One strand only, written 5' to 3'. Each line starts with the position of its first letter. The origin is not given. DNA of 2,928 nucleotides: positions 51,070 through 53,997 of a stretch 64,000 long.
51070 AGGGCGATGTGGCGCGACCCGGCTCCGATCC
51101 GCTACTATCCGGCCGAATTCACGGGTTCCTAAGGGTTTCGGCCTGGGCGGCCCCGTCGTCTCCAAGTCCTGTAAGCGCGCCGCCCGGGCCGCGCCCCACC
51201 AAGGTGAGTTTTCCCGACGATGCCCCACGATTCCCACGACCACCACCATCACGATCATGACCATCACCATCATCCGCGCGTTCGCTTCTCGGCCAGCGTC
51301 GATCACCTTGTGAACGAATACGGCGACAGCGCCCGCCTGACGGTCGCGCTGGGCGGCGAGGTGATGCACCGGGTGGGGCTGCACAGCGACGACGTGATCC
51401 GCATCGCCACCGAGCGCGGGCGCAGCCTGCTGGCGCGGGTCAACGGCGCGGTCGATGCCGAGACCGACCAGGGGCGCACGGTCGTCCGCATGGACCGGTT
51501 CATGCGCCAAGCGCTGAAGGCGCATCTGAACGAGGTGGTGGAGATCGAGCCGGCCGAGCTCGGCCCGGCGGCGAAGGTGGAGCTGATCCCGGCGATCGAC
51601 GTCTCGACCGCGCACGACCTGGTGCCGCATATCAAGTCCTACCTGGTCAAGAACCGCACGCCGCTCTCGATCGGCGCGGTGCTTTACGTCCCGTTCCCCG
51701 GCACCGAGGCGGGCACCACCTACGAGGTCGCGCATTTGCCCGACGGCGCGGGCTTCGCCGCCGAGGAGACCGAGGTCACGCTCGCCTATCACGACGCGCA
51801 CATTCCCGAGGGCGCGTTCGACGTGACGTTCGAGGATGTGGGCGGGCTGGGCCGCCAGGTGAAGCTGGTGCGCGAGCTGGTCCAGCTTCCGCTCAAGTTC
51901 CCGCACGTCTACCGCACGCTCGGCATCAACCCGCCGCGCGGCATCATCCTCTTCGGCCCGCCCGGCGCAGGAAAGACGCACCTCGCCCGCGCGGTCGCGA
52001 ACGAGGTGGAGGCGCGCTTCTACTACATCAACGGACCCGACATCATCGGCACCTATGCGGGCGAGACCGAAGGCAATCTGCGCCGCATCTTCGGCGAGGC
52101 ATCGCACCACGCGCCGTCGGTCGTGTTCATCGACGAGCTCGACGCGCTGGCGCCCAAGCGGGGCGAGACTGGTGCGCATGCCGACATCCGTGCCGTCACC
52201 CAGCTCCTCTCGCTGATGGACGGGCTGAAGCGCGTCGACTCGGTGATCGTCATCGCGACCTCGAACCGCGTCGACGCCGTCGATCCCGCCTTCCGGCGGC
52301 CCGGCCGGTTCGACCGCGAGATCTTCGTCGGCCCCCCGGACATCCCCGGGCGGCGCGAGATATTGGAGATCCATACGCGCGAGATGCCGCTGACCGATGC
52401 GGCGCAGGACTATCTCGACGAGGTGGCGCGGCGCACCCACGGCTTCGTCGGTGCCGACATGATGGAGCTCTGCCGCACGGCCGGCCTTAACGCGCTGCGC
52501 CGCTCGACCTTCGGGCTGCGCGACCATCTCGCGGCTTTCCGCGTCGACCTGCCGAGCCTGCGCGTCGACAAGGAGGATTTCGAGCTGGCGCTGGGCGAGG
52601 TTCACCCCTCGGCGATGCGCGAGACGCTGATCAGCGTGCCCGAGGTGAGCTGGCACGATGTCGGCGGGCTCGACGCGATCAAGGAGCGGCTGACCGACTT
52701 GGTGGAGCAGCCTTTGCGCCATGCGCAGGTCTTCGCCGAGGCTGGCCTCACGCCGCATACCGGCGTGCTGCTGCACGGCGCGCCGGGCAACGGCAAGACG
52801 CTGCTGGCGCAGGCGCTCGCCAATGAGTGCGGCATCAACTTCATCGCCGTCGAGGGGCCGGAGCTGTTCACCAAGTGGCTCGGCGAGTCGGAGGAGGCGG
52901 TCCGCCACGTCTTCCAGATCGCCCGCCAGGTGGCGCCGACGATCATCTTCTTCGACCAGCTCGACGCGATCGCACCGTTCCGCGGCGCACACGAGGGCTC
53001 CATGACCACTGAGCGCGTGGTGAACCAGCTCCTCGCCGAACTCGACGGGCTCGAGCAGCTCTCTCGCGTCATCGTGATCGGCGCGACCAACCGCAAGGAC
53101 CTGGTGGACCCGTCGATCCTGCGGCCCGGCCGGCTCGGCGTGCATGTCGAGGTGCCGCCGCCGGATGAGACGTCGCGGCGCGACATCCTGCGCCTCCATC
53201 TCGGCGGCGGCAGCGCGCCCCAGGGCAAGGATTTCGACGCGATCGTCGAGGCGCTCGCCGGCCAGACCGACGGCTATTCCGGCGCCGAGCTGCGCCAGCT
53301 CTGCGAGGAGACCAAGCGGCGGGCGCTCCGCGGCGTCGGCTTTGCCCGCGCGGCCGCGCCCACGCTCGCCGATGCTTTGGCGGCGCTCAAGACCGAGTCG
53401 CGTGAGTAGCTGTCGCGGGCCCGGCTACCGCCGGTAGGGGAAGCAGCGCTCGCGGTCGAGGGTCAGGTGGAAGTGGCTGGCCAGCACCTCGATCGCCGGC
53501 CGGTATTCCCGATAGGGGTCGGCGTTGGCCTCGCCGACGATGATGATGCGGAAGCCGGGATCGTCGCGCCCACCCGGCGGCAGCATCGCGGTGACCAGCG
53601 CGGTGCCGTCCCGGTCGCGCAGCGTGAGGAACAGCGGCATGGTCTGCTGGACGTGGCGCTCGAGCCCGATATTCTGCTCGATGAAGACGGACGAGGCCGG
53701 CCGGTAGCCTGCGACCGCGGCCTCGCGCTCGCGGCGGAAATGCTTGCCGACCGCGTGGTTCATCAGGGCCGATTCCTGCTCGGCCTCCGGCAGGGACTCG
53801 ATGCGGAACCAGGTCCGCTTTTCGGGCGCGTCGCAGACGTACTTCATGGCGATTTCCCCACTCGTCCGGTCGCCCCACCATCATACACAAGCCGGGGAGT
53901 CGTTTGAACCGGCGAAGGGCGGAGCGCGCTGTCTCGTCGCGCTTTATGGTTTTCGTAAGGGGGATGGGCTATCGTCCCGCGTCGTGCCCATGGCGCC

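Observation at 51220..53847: Cdc48/p97-like double-ring AAA+ unfoldase with an 11-His N-terminal tail, paired with an unrecognisable 140-aa protein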

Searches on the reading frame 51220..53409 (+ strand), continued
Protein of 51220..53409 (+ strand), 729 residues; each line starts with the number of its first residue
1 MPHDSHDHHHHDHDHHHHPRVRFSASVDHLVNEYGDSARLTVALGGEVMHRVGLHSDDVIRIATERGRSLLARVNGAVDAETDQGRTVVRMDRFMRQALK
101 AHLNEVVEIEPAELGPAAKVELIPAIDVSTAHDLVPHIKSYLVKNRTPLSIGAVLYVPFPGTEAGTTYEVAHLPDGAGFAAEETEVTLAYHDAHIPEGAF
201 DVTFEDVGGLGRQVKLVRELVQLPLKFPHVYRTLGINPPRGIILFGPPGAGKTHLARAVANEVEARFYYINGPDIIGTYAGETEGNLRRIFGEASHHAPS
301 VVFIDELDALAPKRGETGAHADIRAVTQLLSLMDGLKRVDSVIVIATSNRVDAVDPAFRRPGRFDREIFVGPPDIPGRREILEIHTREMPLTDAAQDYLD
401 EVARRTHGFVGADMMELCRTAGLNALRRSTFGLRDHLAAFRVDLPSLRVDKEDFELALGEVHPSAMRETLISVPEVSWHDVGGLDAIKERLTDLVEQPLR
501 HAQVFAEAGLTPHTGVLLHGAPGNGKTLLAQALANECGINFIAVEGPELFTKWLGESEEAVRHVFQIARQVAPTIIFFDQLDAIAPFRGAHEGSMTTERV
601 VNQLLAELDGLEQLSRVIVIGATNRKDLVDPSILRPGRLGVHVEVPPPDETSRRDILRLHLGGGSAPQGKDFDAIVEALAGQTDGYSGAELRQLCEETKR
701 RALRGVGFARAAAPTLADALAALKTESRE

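Call 67: find_encoding_contigs(protein=P0017, flank=5000, max_places=1)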
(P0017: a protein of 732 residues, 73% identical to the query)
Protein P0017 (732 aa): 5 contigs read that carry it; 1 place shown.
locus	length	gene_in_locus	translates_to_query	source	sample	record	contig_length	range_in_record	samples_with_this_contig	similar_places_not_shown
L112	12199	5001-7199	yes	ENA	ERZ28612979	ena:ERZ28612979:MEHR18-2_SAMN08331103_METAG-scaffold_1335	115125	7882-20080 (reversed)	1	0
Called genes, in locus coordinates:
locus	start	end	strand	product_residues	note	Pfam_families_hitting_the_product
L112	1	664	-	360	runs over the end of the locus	PF01547:SBP_bac_1 (weak), PF13416:SBP_bac_8, PF13531:SBP_bac_11 (weak), PF13343:SBP_bac_6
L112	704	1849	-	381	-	PF00355:Rieske, PF19301:LigXa_C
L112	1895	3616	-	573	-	PF00528:BPD_transp_1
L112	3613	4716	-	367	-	PF00005:ABC_tran, PF13304:AAA_21 (faint), PF08402:TOBE_2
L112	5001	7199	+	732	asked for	PF01057:Parvo_NS1 (faint), PF02359:CDC48_N, PF13191:AAA_16 (weak), PF00004:AAA, PF05496:RuvB_N (weak), PF17862:AAA_lid_3, PF00004:AAA, PF17862:AAA_lid_3 (weak), +18 more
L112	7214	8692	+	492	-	PF02696:SelO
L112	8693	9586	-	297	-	PF00701:DHDPS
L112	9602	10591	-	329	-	PF07883:Cupin_2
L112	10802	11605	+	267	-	PF09339:HTH_IclR, PF01614:IclR_C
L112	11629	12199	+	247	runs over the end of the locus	PF00596:Aldolase_II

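Call 68: predict_structure(alignment_id=A2)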
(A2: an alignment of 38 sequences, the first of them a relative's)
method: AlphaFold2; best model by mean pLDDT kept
length: 729 residues; sequences in the alignment: 38
mean_pLDDT: 76.8   pTM: 0.61
mean pLDDT of the five models: 76.8, 75.1, 68.5, 62.4, 62.1
residues with pLDDT >= 90: 59; 70-90: 506; 50-70: 118; < 50: 46
segments of 3 or more residues with pLDDT < 50: 1-18, 80-84, 191-200, 277-281, 317-320
pLDDT, mean of each block of 10 residues (from residue 1): 34 41 78 61 80 85 83 73 62 75 78 87 66 77 89 81 72 86 84 40 69 83 82 79 84 79 75 54 66 75 81 57 73 77 85 80 84 83 84 91 84 86 82 60 72 90 66 79 84 83 74 78 87 84 78 67 81 85 75 64 83 74 87 84 88 88 58 87 87 90 86 86 81
secondary structure, 60 per line:
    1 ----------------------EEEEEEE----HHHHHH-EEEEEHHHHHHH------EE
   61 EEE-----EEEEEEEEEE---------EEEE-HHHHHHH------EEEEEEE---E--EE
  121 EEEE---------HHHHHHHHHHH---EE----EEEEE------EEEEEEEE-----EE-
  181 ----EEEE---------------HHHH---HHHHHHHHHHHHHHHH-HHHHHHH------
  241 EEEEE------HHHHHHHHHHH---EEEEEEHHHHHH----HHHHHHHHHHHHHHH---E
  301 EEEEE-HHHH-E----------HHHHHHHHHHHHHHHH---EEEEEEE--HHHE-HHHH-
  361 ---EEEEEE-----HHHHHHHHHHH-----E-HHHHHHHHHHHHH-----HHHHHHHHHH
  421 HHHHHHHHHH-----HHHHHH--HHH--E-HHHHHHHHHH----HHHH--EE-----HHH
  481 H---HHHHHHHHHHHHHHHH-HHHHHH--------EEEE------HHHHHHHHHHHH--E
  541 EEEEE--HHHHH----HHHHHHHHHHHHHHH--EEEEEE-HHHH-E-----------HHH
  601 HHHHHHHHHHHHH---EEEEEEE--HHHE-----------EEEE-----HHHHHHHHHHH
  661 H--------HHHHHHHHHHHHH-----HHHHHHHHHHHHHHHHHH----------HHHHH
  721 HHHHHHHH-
elements in order (helices of 4 or more, strands of 3 or more residues): E23-29 H34-39 E41-45 H46-52 E59-63 E69-78 E88-91 H93-99 E106-112 E119-124 H134-144 E154-158 E165-172 E185-188 H204-207 H211-226 H228-234 E241-245 H252-262 E266-271 H272-277 H282-296 E300-305 H307-310 H323-338 E342-348 H356-359 E364-369 H375-385 H393-405 H411-430 H436-441 H451-460 H465-468 H478-481 H485-500 H502-507 E516-519 H526-537 E540-545 H548-552 H557-571 E574-579 H581-584 H598-613 E617-623 E641-644 H650-661 H670-682 H688-705 H716-728

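Call 71: fold_search(model_id=the predicted structure, library=pdb)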
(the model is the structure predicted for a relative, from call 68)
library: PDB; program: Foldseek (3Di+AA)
matches with E <= 10: 1961; with E <= 0.001: 1761
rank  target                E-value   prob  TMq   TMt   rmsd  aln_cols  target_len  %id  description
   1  5c18_A                5.7e-70  1.00  0.53  0.54  15.6       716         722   40  p97-delta709-728 in complex with ATP-gamma-S (released 2016-01-13)
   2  5c18_E                6.8e-70  1.00  0.54  0.54  15.2       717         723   39  p97-delta709-728 in complex with ATP-gamma-S (released 2016-01-13)
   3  5c18_B                1.6e-69  1.00  0.53  0.54  15.3       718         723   40  p97-delta709-728 in complex with ATP-gamma-S (released 2016-01-13)
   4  5c1a_K                1.9e-69  1.00  0.52  0.52  15.7       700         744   41  p97-N750D/R753D/M757D/Q760D in complex with ATP-gamma-S (released 2016-01-13)
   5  9mpq_C                2.0e-69  1.00  0.51  0.51  15.7       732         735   39  Cryo-EM structure of VCP (consensus) (released 2025-10-15)
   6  7lmz_E                4.9e-69  1.00  0.57  0.56  12.5       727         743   40  Cryo-EM structure of human p97 in complex with Npl4/Ufd1 and Ub6 (Class 1) (released 2021-09-15)
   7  5c1a_A                6.1e-69  1.00  0.53  0.53  15.4       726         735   40  p97-N750D/R753D/M757D/Q760D in complex with ATP-gamma-S (released 2016-01-13)
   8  9mpq_B                9.0e-69  1.00  0.51  0.50  15.9       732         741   39  Cryo-EM structure of VCP (consensus) (released 2025-10-15)
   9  7lmy_A                9.0e-69  1.00  0.49  0.48  13.7       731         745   40  Cryo-EM structure of human p97 in complex with NMS-873 in the presence of ATP, Npl4/Ufd1, and Ub6 (released 2021-09-15)
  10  7ln4_D                1.8e-68  1.00  0.55  0.53  12.8       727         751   40  Cryo-EM structure of human p97 in complex with Npl4/Ufd1 and polyubiquitinated Ub-Eos (FOM, Class 3) (released 2021-09-15)
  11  5c18_C                2.1e-68  1.00  0.53  0.54  15.6       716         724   40  p97-delta709-728 in complex with ATP-gamma-S (released 2016-01-13)
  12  9m3w_A                2.2e-68  1.00  0.52  0.50  13.2       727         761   38  Arabidopsis thaliana CDC48A bound to AMP-PNP (AMPPNP-Up) (released 2025-10-29)
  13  5c18_F                2.6e-68  1.00  0.53  0.54  15.8       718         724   40  p97-delta709-728 in complex with ATP-gamma-S (released 2016-01-13)
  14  9mpq_A                2.6e-68  1.00  0.51  0.50  15.7       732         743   39  Cryo-EM structure of VCP (consensus) (released 2025-10-15)
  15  9mpq_F                2.6e-68  1.00  0.51  0.50  15.6       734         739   39  Cryo-EM structure of VCP (consensus) (released 2025-10-15)
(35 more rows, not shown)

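Call 77: search_protein_families(library=padloc, proteins=[window:51220-53409:+], max_evalue=0.001)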
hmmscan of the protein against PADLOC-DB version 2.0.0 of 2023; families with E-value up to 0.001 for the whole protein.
window:51220-53409:+ (729 aa): 8 families
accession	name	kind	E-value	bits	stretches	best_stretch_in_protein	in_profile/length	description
PDLC02196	IetA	-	2.2e-67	226.1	2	485-703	95-302/374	-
PDLC04232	IetA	-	2.5e-63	212.5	2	474-703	78-297/330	-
PDLC02195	IetA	-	4.4e-54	182.3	2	486-702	111-316/395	-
PDLC04231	IetA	-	1.6e-43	147.4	2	483-646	89-247/262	-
PDLC00915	TRIP13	-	1.1e-30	105.1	2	242-384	66-222/302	TRIP13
PDLC00914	TRIP13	-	3.1e-24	84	2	296-407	141-252/302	TRIP13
PDLC04140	mad8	-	2.2e-09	35.3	1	234-266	22-54/314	mads_8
PDLC04789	PDC-S01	-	0.00097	16.3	0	238-307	16-82/375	-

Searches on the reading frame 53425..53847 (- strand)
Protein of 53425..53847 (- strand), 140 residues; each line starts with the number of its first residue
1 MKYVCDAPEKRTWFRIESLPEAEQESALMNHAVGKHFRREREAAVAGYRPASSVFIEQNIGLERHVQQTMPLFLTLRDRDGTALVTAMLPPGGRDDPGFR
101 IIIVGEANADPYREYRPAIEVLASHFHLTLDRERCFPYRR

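Call 3: search_protein_families(library=pfam, proteins=[window:53425-53847:-], max_evalue=0.01)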
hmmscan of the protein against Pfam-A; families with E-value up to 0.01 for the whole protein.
window:53425-53847:- (140 aa): 0 families

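Call 4: search_protein_families(library=ncbifam, proteins=[window:53425-53847:-], max_evalue=0.01)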
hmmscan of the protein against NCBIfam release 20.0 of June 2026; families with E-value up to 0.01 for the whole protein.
window:53425-53847:- (140 aa): 0 families

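Call 6: find_homologous_proteins(query=window:53425-53847:-)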
Query window:53425-53847:- (140 aa): 1978 proteins with E <= 0.001 among 1999 candidates; the best 120 are listed.
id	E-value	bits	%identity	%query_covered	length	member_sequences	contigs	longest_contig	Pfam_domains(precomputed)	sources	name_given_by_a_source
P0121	1.0e-89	316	100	100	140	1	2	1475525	-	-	-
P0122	6.0e-73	261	83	100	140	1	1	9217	-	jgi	jgi:hypothetical protein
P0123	5.8e-71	255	80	100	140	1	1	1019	-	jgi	jgi:hypothetical protein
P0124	4.1e-69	249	78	100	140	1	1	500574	-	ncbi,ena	-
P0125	7.6e-68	245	77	100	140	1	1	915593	-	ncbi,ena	-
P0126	3.8e-66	239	76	100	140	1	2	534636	-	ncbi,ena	-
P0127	2.8e-65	237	74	100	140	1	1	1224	-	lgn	-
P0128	4.5e-64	233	73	100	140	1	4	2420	-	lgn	-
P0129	1.7e-62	228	73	99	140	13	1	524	-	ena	-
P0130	2.8e-62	227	71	100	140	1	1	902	-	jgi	-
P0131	3.0e-61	223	71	100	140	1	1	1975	-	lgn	-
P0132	3.6e-61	223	72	100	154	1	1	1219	-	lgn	-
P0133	3.9e-61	223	72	100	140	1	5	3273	-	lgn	-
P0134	4.3e-61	223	69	100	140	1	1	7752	-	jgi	-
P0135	4.3e-61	223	69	100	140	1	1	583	-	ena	-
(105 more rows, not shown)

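Call 11: find_related_loci(query=window:53425-53847:-, collection=genome_contigs, flank=10000)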
Query window:53425-53847:- (140 aa) in genome_contigs; peptide patterns used: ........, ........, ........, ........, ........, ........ (x = any residue, [..] = any of these).
348 stretches matched a pattern; 137 encode a relative of the query (tblastn E <= 1e-3); the best 80 are kept; 80 distinct loci.
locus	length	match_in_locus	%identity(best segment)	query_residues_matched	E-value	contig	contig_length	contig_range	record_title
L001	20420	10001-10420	78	1-140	3e-74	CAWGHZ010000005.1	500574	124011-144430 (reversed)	MAG: uncultured Alphaproteobacteria bacterium isolate MFD02416.bin.3.171 genome assembly, contig: contig_61264, whole ge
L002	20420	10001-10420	77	1-140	9e-73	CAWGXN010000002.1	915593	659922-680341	MAG: uncultured Alphaproteobacteria bacterium isolate MFD01721.bin.2.6 genome assembly, contig: contig_29648, whole geno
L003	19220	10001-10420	76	1-140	2e-72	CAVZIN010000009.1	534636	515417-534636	MAG: uncultured Alphaproteobacteria bacterium isolate MFD02416.bin.1.340 genome assembly, contig: contig_27715, whole ge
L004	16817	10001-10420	68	1-140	3e-64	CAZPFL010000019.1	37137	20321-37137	MAG TPA_asm: uncultured Rhodospirillaceae bacterium isolate SRP214966_co3_48 genome assembly, contig: NODE_1053_length_3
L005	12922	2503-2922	66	1-140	6e-62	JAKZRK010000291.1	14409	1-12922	MAG: Alphaproteobacteria bacterium isolate Langseth_MAG_00005 Langseth_MAG_00005_000000000291, whole genome shotgun sequ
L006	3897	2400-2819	66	1-140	2e-62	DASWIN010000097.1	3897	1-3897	MAG TPA_asm: Nitrospiraceae bacterium isolate SMAG_U2870 k141_3027865, whole genome shotgun sequence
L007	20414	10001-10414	64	1-138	6e-61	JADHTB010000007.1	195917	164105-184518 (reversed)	MAG: Alphaproteobacteria bacterium isolate BS150m-G9 BS-150m-C25, whole genome shotgun sequence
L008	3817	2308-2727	64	1-140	5e-61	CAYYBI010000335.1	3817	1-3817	MAG TPA_asm: uncultured Rhodospirillaceae bacterium isolate binchicken_co231_167 genome assembly, contig: k141_265891, w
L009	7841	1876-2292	67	1-139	1e-60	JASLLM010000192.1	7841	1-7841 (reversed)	MAG: Alphaproteobacteria bacterium isolate Arabian10_MAG_24 NODE_192_length_7841_cov_8.307058, whole genome shotgun sequ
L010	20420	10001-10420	66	1-140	2e-60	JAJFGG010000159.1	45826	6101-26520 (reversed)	MAG: Alphaproteobacteria bacterium isolate OFTM58 OFTM58_158, whole genome shotgun sequence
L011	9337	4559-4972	66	1-138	2e-60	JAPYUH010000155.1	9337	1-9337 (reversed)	MAG: Alphaproteobacteria bacterium isolate PW8.maxbin2.065_sub PW8_8276_length_9337_cov_17.970050, whole genome shotgun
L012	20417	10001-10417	65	1-139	5e-60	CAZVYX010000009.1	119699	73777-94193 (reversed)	MAG TPA_asm: uncultured Rhodospirillaceae bacterium isolate SRP200020_co2_21 genome assembly, contig: NODE_123_length_11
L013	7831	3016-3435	66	1-140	1e-59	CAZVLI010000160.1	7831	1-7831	MAG TPA_asm: uncultured Rhodospirillales bacterium isolate SRP135972_co2_19 genome assembly, contig: NODE_13106_length_7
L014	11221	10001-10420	66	1-140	1e-59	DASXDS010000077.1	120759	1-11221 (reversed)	MAG TPA_asm: Rhizomicrobium sp. isolate SMAG_U5092 k141_1545959, whole genome shotgun sequence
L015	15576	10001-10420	66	1-140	2e-59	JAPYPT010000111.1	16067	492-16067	MAG: Alphaproteobacteria bacterium isolate PW10.maxbin2.068 PW10_4235_length_16067_cov_8.747439, whole genome shotgun se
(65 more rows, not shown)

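Call 28: search_solved_structures(query=window:53425-53847:-, max_evalue=10)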
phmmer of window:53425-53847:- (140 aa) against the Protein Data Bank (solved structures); distinct sequences matched with E-value up to 10: 1.
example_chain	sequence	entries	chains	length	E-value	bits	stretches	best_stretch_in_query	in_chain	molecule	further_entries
1pno_A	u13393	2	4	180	0.59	13.5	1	30-121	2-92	NAD(P) transhydrogenase subunit beta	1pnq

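Call 43: predict_structure(alignment_id=A1)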
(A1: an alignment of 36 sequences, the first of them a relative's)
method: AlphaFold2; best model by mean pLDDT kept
length: 140 residues; sequences in the alignment: 36
mean_pLDDT: 82.8   pTM: 0.75
mean pLDDT of the five models: 82.8, 80.6, 77.4, 76.9, 73.3
residues with pLDDT >= 90: 23; 70-90: 101; 50-70: 13; < 50: 3
segments of 3 or more residues with pLDDT < 50: none
pLDDT, mean of each block of 10 residues (from residue 1): 57 82 80 87 91 89 90 89 89 81 86 88 84 65
secondary structure, 60 per line:
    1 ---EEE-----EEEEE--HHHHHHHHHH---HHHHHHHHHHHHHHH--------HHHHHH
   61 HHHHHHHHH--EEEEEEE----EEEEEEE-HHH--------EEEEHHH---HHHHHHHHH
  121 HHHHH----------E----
elements in order: E4-6 E12-16 H19-28 H32-46 H55-69 E72-78 E83-89 E102-105 H112-125

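Call 48: fold_search(model_id=the predicted structure, library=pdb)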
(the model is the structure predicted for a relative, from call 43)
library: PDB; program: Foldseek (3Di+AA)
matches with E <= 10: 582; with E <= 0.001: 0
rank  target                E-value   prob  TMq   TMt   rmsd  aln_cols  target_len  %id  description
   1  4r3o_I                1.7e-02  0.15  0.18  0.14  15.0       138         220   12  Human Constitutive 20S Proteasome (released 2015-01-28)
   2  8qyo_H                1.9e-02  0.20  0.18  0.14  15.7       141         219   12  Human proteasome 20S core particle (released 2024-02-21)
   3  8rvo_W                1.9e-02  0.11  0.17  0.13  15.3       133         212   15  Proteasomal late precursor complex from pre1-1, state 1 (released 2024-09-11)
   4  9f9p_I                2.6e-02  0.15  0.16  0.12  15.3       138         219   18  CryoEM structure of recombinant Trypanosoma cruzi apo proteasome 20S subunit (released 2024-12-25)
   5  8yix_H                4.9e-02  0.16  0.20  0.14  15.2       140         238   12  Cryo-EM structure of human proteasome assembly intermediate half-proteasome (released 2025-01-15)
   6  8a9o_A                5.2e-02  0.51  0.31  0.30  10.3       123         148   13  Structure of the polyamine acetyltransferase DpA (released 2023-07-12)
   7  7dai_C                5.2e-02  0.25  0.27  0.26  10.7       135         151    7  The crystal structure of a serotonin N-acetyltransferase from Oryza Sativa (released 2021-09-22)
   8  9rl3_I                5.2e-02  0.11  0.16  0.12  15.1       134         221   14  13S proteasome precursor complex (released 2026-03-18)
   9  9d3i_I                5.6e-02  0.11  0.17  0.14  14.8       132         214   12  Proteasome core particle assembly intermediate 5-alpha/4-beta/Ump1 purified from Saccharomyces cerevisiae. (released 2025-08-20)
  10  7dak_A                6.3e-02  0.33  0.29  0.28  10.1       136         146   10  The crystal structure of a serotonin N-acetyltransferase in complex with 5-Methoxytryptamine and acetyl-CoA from Oryza (released 2021-09-22)
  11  2zw4_A                7.6e-02  0.51  0.23  0.13  10.0        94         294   17  Crystal structure of bleomycin N-acetyltransferase complexed with coenzyme A in the orthorhombic crystal (released 2009-11-03)
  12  3unb_H                7.6e-02  0.12  0.18  0.14  15.7       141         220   12  Mouse constitutive 20S proteasome in complex with PR-957 (released 2012-02-29)
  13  6yug_A                8.6e-02  0.25  0.28  0.28  10.5       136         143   15  Crystal structure of C. parvum GNA1 in complex with acetyl-CoA and glucose 6P. (released 2020-09-30)
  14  9y12_A                9.8e-02  0.35  0.27  0.25  11.1        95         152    9  Crystal Structure of N-Acetyl Transferase Domain-Containing Protein from Bacteroides fragilis (released 2025-09-10)
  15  1m4y_A                1.0e-01  0.11  0.16  0.14  13.4       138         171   12  Crystal structure of HslV from Thermotoga maritima (released 2003-05-06)
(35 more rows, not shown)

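Call 77: search_protein_families(library=padloc, proteins=[window:53425-53847:-], max_evalue=0.001)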
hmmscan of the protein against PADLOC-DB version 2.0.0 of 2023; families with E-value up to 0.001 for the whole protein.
window:53425-53847:- (140 aa): 0 families
